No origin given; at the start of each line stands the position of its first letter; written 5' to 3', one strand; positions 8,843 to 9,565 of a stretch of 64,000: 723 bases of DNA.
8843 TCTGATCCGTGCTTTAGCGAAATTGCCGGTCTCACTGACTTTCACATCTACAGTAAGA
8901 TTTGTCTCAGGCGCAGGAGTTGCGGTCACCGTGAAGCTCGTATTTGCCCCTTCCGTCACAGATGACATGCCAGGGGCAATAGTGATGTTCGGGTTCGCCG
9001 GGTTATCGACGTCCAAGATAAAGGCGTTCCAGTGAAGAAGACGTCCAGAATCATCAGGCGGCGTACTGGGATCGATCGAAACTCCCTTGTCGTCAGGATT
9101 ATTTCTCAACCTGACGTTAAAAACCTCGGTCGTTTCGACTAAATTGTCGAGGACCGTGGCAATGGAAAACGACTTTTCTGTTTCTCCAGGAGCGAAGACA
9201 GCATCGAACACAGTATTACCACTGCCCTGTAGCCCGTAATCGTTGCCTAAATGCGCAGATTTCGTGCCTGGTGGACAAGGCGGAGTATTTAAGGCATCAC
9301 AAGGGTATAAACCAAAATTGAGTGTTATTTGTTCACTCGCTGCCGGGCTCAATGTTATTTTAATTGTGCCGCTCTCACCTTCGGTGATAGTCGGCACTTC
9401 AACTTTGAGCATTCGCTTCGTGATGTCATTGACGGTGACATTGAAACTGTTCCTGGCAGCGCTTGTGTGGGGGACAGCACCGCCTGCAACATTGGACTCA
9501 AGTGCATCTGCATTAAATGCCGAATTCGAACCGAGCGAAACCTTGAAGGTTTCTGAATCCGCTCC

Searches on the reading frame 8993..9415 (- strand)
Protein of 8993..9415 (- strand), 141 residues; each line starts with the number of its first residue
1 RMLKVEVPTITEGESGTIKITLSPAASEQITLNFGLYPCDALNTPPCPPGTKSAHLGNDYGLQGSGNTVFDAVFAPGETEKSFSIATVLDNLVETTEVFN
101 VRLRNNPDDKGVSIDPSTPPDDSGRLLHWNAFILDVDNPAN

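Call 10: search_protein_families(library=ncbifam, proteins=[window:8993-9415:-], max_evalue=0.1)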
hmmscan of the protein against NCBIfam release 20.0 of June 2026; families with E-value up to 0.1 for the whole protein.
seq(141 aa): 1 family
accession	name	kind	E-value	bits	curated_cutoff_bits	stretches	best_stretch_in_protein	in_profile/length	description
TIGR00845.1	caca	equivalog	0.0026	15.6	679.85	1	53-107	438-487/921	sodium/calcium exchanger 1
